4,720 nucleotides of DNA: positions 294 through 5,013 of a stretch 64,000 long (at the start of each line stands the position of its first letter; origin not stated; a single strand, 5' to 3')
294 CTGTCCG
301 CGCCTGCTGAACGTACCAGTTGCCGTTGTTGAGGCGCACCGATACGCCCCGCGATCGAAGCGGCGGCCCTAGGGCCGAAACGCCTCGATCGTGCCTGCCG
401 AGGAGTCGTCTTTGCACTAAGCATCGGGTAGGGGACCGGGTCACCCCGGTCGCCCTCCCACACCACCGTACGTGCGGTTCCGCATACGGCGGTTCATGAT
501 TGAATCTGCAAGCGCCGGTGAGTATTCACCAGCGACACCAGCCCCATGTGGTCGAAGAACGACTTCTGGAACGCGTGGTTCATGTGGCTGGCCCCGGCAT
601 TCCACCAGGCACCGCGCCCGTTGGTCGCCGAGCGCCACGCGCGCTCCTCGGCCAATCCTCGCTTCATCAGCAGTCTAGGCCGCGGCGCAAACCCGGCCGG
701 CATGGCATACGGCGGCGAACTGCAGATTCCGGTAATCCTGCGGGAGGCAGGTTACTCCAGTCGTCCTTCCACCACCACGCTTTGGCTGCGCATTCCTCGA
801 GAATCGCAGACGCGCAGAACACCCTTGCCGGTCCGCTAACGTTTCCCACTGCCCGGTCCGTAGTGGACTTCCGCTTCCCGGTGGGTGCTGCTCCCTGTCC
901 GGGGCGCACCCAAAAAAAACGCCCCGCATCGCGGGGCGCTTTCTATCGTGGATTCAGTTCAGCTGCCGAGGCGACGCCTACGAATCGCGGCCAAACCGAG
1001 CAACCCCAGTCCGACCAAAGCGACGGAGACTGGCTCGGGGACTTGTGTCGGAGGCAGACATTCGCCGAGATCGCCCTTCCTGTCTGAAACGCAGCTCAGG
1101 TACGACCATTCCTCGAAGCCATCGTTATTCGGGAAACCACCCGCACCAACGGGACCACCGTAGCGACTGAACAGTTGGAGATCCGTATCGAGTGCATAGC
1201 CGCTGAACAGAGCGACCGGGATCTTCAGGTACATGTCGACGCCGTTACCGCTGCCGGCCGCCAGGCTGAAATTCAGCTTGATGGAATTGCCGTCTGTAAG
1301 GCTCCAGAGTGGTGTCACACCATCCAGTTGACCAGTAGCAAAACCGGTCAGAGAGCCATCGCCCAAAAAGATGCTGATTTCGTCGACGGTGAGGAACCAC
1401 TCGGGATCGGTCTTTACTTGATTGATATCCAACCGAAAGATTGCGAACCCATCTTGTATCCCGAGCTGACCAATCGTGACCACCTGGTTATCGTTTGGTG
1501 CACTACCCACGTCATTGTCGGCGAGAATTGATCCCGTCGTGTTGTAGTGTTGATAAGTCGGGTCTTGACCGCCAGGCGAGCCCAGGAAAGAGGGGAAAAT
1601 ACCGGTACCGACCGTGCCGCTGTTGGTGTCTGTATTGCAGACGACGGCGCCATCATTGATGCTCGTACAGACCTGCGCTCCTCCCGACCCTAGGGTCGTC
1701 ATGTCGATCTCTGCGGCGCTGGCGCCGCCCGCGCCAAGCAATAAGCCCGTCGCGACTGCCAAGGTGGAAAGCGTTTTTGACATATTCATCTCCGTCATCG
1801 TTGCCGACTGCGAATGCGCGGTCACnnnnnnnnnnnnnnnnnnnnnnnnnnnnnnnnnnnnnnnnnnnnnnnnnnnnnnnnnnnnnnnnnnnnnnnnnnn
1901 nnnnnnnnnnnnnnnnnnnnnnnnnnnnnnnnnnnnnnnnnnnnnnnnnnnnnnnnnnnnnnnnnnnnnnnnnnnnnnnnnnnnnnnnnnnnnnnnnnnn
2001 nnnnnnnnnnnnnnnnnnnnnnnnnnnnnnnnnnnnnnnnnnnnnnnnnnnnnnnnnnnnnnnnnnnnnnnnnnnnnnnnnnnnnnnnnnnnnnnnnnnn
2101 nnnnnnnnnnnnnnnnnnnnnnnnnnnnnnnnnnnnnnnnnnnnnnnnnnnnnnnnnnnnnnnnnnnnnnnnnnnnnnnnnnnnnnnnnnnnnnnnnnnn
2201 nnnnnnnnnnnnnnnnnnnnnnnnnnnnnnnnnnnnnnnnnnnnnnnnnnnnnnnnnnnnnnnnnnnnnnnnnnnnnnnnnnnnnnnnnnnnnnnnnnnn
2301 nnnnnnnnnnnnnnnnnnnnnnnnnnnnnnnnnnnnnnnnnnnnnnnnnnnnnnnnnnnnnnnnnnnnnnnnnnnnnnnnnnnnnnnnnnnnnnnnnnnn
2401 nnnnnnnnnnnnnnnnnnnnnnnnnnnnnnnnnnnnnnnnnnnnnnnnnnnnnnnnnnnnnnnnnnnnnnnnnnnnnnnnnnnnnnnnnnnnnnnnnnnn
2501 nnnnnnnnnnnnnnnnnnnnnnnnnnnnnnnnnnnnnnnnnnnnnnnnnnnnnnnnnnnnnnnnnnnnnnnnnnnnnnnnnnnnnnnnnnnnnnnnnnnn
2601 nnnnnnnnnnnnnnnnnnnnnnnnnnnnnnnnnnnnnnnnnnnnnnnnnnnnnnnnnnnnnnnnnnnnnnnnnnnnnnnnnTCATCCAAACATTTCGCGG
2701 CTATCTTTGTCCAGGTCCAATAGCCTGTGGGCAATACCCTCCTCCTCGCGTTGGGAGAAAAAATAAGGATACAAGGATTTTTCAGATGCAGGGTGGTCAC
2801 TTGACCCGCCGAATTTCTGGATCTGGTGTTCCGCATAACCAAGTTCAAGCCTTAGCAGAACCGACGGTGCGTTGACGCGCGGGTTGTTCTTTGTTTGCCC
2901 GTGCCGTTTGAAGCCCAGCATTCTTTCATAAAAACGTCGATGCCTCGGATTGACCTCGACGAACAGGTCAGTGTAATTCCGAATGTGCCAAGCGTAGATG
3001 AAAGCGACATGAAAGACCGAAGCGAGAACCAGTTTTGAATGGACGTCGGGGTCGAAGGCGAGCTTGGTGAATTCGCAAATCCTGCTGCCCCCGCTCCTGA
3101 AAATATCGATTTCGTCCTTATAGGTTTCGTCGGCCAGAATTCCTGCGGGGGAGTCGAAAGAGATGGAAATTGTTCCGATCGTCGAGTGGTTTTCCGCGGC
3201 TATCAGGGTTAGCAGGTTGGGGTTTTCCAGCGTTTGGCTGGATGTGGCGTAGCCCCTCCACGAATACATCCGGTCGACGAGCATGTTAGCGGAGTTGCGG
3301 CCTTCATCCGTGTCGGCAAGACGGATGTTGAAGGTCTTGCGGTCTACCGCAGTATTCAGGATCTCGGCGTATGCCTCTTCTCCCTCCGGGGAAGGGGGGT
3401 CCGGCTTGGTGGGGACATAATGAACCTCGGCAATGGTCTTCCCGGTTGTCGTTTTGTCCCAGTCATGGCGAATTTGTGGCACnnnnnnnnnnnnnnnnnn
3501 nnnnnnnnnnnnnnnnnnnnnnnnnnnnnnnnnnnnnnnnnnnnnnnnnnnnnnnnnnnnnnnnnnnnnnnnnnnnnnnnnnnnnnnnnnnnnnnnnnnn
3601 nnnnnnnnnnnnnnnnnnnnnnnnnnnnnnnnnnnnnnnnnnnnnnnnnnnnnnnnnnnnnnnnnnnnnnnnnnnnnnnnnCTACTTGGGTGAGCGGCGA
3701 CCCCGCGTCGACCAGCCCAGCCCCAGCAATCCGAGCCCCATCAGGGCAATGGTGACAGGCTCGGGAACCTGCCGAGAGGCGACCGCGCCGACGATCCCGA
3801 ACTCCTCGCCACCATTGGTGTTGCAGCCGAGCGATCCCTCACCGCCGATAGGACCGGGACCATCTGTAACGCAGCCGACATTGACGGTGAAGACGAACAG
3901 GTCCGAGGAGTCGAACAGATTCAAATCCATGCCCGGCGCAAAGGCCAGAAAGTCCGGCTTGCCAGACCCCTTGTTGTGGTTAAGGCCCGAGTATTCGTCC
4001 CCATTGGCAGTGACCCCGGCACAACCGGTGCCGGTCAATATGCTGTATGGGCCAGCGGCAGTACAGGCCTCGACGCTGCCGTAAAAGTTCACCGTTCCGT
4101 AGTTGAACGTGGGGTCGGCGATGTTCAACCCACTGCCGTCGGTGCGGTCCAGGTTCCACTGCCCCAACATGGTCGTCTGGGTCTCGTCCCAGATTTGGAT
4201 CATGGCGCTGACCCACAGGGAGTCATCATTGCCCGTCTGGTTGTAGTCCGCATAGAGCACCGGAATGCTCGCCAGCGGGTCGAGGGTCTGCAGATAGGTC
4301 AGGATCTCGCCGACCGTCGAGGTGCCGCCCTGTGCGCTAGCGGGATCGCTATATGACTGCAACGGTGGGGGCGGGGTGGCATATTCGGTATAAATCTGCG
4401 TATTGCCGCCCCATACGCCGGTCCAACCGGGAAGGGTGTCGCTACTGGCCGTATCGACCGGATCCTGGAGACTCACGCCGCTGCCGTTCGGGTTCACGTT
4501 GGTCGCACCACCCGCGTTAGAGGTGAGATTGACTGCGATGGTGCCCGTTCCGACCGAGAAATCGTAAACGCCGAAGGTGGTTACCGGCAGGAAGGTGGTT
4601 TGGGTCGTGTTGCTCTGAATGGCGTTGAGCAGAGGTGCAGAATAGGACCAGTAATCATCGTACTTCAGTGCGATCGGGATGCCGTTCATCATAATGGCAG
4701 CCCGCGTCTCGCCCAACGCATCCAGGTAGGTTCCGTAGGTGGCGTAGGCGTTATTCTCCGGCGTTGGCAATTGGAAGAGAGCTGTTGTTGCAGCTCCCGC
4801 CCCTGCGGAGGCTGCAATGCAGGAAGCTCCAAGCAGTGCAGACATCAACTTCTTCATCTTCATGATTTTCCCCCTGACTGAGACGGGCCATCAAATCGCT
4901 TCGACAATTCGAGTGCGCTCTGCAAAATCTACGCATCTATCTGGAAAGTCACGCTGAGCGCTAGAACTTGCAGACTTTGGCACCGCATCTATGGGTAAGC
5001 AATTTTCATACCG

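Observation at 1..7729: Co-directional low-GC island joining exosortase substrates, an N-acyl amino acid synthase and an E1-like/nitroreductase pair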

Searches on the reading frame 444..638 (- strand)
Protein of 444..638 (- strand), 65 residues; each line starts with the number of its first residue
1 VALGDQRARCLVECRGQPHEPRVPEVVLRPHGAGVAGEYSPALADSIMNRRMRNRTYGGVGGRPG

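Call 65: search_protein_families(library=pfam, proteins=[window:444-638:-], max_evalue=10)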
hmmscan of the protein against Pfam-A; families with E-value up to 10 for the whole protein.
seq(65 aa): 0 families

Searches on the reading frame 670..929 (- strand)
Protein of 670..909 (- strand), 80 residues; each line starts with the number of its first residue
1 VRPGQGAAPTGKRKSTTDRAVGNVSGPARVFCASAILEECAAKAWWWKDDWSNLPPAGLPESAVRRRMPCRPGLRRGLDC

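Call 65: search_protein_families(library=pfam, proteins=[window:670-909:-, window:678-929:-], max_evalue=10)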
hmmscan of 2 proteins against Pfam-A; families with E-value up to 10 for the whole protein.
seq(80 aa): 0 families

seq(84 aa): 1 family
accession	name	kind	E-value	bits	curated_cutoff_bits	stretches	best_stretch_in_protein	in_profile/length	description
PF09237.17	GAGA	-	0.026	15.1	20.2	1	12-47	5-40/54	GAGA factor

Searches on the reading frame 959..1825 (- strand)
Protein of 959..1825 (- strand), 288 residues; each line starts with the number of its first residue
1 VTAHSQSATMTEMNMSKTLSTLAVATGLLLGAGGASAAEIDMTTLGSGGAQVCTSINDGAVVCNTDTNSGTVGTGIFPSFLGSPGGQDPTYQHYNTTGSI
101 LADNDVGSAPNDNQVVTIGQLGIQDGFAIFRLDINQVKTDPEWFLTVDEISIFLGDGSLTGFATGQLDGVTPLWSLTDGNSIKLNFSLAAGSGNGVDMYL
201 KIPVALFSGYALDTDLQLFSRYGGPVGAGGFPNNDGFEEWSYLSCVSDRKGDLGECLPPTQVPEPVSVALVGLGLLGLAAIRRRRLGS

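Call 3: search_protein_families(library=ncbifam, proteins=[window:959-1825:-], max_evalue=0.01)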
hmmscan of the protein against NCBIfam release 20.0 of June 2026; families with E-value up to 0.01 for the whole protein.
window:959-1825:- (288 aa): 10 families
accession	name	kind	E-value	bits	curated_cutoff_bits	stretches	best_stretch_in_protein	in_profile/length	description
NF041927.1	Xrt_dep_XDP1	equivalog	1.4e-07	31.7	125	1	256-285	213-242/242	exosortase-dependent surface protein XDP1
NF041538.1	PEP_EDSA_1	subfamily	7.7e-07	29.1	100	1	261-285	282-307/307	EDSAP-1 family PEP-CTERM protein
NF033554.9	floc_PepA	equivalog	4e-06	26.8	80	1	21-285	4-260/261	flocculation-associated PEP-CTERM protein PepA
NF038125.1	PEP_CTERM_THxN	subfamily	6.4e-06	25.9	85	1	260-285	222-246/246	THxN family PEP-CTERM protein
NF038120.1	PEP_CTERM_QFxxD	subfamily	0.0002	21.3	80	1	260-284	191-215/215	NF038120 family PEP-CTERM protein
NF038118.1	PEP_CTERM_CCXG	equivalog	0.00027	20.7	90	1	261-285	175-199/199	CCXG family PEP-CTERM protein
NF038129.1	PEP_NF038129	equivalog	0.0003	20.7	65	1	255-285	167-194/194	NF038129 family PEP-CTERM protein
TIGR02595.1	PEP_CTERM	domain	0.00052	20.7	16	1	262-285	1-23/24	PEP-CTERM sorting domain-containing protein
NF033947.0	PEP-cistern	hypoth_equivalog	0.00092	19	60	1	255-284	166-195/195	cistern family PEP-CTERM protein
TIGR03901.2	MYXO-CTERM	domain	0.0092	16.3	20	1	267-285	15-33/34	MYXO-CTERM sorting domain-containing protein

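Call 4: search_protein_families(library=pfam, proteins=[window:959-1825:-], max_evalue=0.01)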
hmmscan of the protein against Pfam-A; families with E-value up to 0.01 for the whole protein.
window:959-1825:- (288 aa): 1 family
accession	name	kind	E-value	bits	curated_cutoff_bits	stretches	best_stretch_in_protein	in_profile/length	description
PF07589.16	PEP-CTERM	-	4.4e-05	23.8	20.7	1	261-284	1-24/24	PEP-CTERM motif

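Call 47: search_protein_families(library=pfam, proteins=[window:959-1825:-], max_evalue=1)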
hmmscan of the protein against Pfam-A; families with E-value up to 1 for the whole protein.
window:959-1825:- (288 aa): 1 family
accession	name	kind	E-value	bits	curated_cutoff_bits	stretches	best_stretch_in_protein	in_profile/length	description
PF07589.16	PEP-CTERM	-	4.4e-05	23.8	20.7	1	261-284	1-24/24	PEP-CTERM motif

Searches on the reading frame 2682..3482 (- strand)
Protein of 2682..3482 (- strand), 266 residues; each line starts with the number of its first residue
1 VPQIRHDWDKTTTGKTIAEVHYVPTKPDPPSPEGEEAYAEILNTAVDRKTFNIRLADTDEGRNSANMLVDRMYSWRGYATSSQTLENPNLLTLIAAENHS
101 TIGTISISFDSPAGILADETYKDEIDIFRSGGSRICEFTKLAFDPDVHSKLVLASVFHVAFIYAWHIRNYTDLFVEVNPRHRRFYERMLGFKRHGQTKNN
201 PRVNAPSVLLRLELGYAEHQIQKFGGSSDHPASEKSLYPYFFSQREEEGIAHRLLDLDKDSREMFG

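Call 3: search_protein_families(library=ncbifam, proteins=[window:2682-3482:-], max_evalue=0.01)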
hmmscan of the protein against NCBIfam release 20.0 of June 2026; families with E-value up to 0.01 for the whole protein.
window:2682-3482:- (266 aa): 1 family
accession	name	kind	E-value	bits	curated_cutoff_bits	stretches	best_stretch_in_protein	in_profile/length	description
NF011425.0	PRK14852.1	equivalog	4.2e-12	44.8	1337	1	54-242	32-225/989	hypothetical protein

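Call 4: search_protein_families(library=pfam, proteins=[window:2682-3482:-], max_evalue=0.01)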
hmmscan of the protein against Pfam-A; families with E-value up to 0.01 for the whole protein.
window:2682-3482:- (266 aa): 1 family
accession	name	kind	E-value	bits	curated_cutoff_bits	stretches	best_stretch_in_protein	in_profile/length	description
PF21926.2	FeeM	-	1.5e-49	168.3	27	1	65-213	2-158/158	N-acyl amino acid synthase FeeM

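Call 40: search_solved_structures(query=window:2682-3482:-, max_evalue=0.01)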
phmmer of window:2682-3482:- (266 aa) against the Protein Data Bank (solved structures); distinct sequences matched with E-value up to 0.01: 1.
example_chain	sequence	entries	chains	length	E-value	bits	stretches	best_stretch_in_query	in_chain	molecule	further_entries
2g0b_A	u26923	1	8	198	9.1e-13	51.3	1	49-212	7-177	FeeM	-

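Call 61: find_encoding_contigs(protein=window:2682-3482:-, flank=10000, max_places=6)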
Protein window:2682-3482:- (266 aa): 1 contig read that carries it; 1 place shown.
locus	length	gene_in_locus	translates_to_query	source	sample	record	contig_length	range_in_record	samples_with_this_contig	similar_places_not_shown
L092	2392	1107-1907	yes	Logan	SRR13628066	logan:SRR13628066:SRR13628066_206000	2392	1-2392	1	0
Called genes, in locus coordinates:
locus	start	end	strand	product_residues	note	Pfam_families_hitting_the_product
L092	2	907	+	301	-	?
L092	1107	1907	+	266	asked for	PF21926:FeeM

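Call 96: search_protein_families(library=ncbifam, proteins=[window:2682-3482:-], max_evalue=10)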
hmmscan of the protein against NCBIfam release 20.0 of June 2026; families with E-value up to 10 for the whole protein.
window:2682-3482:- (266 aa): 1 family
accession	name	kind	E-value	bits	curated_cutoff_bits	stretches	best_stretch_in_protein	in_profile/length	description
NF011425.0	PRK14852.1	equivalog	4.2e-12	44.8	1337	1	54-242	32-225/989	hypothetical protein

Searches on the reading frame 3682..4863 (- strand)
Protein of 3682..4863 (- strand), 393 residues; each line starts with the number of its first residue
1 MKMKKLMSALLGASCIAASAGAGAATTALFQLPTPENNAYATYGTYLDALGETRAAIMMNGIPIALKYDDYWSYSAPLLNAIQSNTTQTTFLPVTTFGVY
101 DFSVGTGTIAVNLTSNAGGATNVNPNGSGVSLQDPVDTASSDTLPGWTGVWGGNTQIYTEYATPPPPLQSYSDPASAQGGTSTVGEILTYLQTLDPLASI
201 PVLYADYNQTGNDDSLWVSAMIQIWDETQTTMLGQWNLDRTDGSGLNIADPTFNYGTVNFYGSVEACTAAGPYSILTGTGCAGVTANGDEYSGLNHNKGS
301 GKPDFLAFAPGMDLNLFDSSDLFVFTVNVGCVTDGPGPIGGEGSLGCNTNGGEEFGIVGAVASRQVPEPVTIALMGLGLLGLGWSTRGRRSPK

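Call 3: search_protein_families(library=ncbifam, proteins=[window:3682-4863:-], max_evalue=0.01)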
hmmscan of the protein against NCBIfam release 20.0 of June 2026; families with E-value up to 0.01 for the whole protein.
window:3682-4863:- (393 aa): 11 families
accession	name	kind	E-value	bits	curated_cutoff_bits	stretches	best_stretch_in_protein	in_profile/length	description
NF033554.9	floc_PepA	equivalog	5.8e-08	32.8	80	1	234-389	111-260/261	flocculation-associated PEP-CTERM protein PepA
NF038125.1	PEP_CTERM_THxN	subfamily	6.2e-07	29.2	85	1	354-387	210-244/246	THxN family PEP-CTERM protein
NF041538.1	PEP_EDSA_1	subfamily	9.7e-07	28.7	100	1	361-387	279-305/307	EDSAP-1 family PEP-CTERM protein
NF038120.1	PEP_CTERM_QFxxD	subfamily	0.00017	21.5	80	1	290-384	128-211/215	NF038120 family PEP-CTERM protein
NF041927.1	Xrt_dep_XDP1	equivalog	0.001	19.1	125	1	364-387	217-240/242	exosortase-dependent surface protein XDP1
NF038118.1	PEP_CTERM_CCXG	equivalog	0.0012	18.5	90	0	363-388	173-198/199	CCXG family PEP-CTERM protein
NF033947.0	PEP-cistern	hypoth_equivalog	0.0013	18.6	60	1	357-387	164-194/195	cistern family PEP-CTERM protein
NF038129.1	PEP_NF038129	equivalog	0.0014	18.5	65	1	360-387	165-192/194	NF038129 family PEP-CTERM protein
TIGR02595.1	PEP_CTERM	domain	0.0016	19.2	16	1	366-390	1-22/24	PEP-CTERM sorting domain-containing protein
NF038124.1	PEP_CTERM_TLD_A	exception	0.0054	16.3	100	0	362-390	209-235/235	PEP_CTERM-anchored TLD domain-containing protein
NF038126.1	PEP_CTERM_FxDxF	subfamily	0.0056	16.9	50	1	353-389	131-165/165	FxDxF family PEP-CTERM protein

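Call 4: search_protein_families(library=pfam, proteins=[window:3682-4863:-], max_evalue=0.01)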
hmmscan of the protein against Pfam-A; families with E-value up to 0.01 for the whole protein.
window:3682-4863:- (393 aa): 1 family
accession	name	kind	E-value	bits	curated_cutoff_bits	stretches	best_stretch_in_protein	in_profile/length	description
PF07589.16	PEP-CTERM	-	3.1e-06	27.5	20.7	1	365-387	1-23/24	PEP-CTERM motif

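Call 47: search_protein_families(library=pfam, proteins=[window:3682-4863:-], max_evalue=1)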
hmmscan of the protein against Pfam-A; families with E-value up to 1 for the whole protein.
window:3682-4863:- (393 aa): 1 family
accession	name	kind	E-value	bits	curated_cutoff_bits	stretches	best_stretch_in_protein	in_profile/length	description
PF07589.16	PEP-CTERM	-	3.1e-06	27.5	20.7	1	365-387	1-23/24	PEP-CTERM motif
